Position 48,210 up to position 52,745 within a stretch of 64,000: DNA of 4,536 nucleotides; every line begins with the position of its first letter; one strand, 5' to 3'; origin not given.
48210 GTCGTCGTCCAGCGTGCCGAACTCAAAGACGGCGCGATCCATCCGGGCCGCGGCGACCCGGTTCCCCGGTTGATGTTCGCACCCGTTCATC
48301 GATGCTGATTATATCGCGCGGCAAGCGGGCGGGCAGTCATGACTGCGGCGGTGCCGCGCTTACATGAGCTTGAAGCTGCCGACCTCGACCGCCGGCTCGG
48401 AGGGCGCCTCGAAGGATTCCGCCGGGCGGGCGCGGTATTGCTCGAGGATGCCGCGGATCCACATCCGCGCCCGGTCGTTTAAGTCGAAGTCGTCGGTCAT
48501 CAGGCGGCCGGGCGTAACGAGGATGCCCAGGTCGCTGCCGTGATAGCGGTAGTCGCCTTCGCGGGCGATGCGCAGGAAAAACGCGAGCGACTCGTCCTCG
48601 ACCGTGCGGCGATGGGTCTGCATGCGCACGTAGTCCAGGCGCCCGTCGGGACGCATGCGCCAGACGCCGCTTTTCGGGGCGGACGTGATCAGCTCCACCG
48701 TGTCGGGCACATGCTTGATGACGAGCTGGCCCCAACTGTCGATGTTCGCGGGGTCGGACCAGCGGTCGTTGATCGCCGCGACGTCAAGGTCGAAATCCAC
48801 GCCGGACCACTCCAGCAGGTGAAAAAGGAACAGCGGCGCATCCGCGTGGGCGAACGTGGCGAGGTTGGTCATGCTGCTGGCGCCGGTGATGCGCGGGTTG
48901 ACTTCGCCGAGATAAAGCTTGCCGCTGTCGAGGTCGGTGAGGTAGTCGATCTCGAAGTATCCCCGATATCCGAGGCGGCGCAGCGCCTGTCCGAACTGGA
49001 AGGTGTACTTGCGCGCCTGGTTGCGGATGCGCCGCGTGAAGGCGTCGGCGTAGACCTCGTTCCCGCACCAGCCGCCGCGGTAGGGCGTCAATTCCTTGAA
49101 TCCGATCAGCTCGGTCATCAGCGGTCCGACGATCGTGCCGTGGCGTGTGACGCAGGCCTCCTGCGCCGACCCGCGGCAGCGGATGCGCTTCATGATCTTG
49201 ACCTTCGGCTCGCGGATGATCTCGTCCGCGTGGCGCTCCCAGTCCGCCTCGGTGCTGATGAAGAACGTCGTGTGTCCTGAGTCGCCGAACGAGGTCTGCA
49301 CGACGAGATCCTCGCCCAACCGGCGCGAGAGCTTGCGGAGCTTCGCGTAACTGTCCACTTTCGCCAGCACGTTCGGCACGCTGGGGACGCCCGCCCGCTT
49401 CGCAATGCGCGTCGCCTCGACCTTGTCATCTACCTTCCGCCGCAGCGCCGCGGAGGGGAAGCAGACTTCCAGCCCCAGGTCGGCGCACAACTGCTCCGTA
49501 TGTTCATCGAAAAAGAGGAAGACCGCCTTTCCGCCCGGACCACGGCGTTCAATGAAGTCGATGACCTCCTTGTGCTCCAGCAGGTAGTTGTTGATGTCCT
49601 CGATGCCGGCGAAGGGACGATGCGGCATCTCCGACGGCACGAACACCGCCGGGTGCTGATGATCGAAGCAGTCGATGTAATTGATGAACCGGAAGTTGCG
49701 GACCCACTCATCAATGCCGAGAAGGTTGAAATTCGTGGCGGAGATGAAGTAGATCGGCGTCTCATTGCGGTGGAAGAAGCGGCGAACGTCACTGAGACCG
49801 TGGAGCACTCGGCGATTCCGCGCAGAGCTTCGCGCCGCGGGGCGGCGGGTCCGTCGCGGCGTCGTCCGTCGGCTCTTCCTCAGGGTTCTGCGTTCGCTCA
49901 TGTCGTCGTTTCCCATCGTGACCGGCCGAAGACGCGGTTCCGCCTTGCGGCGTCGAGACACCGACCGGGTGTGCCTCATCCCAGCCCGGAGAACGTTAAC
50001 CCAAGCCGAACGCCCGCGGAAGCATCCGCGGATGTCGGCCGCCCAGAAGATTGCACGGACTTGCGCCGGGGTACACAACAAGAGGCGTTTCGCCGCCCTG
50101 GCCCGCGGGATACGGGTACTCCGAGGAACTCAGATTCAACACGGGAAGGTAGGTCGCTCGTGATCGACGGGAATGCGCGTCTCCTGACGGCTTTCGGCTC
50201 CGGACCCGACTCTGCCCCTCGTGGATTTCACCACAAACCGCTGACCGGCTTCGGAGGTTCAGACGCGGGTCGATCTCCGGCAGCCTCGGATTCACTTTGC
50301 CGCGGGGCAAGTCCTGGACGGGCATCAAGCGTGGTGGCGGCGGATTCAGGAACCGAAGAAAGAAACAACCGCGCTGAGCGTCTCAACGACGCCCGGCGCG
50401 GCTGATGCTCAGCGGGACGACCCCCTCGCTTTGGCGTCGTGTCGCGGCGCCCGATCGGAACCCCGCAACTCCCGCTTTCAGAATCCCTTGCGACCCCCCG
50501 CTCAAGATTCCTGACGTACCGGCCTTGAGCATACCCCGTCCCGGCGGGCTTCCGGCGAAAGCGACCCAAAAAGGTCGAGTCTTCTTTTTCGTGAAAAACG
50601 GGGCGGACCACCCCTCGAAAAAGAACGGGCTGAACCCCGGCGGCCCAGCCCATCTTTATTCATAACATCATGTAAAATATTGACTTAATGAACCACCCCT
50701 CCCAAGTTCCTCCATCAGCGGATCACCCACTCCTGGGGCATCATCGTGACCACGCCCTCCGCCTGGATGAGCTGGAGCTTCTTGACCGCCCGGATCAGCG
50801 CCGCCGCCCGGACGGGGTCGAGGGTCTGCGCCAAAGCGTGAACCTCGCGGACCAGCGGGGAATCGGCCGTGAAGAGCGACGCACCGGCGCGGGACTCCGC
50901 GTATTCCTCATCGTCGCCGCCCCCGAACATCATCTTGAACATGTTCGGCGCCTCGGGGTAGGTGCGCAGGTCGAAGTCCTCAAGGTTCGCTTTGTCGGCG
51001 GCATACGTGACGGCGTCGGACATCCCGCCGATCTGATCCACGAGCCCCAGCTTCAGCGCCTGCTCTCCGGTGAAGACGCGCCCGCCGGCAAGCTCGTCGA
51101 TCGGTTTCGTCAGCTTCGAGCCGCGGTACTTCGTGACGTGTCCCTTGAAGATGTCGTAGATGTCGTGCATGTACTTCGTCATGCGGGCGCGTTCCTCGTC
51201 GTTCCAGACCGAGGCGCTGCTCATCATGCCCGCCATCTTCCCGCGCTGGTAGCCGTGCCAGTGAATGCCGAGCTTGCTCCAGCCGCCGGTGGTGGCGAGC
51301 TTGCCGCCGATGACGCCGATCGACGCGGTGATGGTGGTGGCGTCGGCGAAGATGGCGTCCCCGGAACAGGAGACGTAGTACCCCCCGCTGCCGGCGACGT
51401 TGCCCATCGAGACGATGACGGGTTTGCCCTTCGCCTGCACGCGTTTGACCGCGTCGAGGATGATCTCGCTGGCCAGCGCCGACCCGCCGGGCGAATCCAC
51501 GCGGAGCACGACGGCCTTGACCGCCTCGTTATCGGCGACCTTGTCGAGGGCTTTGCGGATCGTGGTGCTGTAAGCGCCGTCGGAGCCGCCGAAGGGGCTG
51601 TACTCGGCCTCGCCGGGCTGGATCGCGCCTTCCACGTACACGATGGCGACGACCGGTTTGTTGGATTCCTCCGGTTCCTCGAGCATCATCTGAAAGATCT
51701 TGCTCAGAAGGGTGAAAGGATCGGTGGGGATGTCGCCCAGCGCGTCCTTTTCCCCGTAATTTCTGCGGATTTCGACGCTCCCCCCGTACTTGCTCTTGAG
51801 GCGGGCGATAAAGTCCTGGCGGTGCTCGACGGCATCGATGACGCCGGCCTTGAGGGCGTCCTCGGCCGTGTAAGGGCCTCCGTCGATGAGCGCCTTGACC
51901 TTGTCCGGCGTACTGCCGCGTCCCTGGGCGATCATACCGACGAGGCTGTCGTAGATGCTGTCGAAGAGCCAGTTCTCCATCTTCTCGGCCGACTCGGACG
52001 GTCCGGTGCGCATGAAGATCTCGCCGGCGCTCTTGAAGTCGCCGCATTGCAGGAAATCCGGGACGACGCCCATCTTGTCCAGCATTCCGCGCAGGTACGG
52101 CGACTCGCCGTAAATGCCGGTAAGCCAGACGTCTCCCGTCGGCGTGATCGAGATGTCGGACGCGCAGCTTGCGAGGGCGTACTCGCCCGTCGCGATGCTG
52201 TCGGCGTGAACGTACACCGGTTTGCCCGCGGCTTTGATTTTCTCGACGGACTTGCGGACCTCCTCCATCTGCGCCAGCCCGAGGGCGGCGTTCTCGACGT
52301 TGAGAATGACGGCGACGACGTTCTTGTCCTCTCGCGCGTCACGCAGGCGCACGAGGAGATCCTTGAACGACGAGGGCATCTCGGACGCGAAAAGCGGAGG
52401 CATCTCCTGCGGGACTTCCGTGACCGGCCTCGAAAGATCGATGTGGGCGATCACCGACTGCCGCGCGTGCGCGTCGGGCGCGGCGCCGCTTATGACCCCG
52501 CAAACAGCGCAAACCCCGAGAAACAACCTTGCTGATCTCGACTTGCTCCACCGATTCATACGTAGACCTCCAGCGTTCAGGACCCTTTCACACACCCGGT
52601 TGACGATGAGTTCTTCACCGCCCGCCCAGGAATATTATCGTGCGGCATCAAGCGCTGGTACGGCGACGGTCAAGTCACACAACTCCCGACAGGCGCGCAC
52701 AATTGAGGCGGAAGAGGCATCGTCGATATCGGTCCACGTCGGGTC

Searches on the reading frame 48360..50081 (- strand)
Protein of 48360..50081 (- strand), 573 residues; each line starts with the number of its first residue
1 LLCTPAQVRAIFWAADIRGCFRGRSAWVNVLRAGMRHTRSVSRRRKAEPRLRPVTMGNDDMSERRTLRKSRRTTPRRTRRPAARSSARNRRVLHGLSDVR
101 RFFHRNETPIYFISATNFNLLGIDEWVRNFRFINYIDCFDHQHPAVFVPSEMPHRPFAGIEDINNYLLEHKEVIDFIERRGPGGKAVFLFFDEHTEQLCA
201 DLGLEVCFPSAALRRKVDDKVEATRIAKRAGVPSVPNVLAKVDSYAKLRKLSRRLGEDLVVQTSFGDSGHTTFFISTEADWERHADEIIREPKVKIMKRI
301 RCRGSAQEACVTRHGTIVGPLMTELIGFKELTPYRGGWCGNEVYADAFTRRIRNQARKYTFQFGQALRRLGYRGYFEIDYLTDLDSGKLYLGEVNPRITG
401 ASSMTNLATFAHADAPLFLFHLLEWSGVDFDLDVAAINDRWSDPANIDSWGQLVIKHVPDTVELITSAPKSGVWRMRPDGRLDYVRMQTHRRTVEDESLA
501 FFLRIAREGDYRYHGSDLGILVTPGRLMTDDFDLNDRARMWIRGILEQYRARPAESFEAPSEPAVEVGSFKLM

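Call 63: search_protein_families(library=pfam, proteins=[window:48360-50081:-], max_evalue=0.00001)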
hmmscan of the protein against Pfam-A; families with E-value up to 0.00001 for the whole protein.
window:48360-50081:- (573 aa): 1 family
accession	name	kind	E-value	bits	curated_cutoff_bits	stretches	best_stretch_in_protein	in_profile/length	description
PF02786.22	CPSase_L_D2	-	3.1e-06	27.3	19.8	0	365-409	147-191/211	Carbamoyl-phosphate synthase L chain, ATP binding domain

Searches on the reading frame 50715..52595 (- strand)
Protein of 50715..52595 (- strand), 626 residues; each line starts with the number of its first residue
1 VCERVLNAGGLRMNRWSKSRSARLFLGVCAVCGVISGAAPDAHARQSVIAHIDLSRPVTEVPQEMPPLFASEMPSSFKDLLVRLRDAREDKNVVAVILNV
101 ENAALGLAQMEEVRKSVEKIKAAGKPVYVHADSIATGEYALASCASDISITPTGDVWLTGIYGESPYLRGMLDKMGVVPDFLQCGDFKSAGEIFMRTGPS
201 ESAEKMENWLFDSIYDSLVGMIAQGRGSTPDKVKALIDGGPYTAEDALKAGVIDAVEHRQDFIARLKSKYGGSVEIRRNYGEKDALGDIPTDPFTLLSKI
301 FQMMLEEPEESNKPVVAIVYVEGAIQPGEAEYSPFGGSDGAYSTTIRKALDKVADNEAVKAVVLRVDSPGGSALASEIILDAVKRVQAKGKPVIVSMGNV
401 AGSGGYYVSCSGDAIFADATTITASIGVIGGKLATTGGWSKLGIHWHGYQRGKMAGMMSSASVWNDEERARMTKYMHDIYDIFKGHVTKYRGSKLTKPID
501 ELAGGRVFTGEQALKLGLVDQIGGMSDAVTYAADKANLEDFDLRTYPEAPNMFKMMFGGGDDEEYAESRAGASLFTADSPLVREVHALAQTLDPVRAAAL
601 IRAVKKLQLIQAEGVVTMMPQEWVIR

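Call 63: search_protein_families(library=pfam, proteins=[window:50715-52595:-], max_evalue=0.00001)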
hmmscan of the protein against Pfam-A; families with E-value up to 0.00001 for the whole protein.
window:50715-52595:- (626 aa): 2 families
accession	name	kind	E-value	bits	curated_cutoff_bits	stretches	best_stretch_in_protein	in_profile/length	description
PF01343.23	Peptidase_S49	-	5e-67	225.1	24.9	2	387-538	3-153/154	Peptidase family S49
PF00574.28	CLP_protease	-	2.9e-06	27.7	20.2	0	352-412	39-96/182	Clp protease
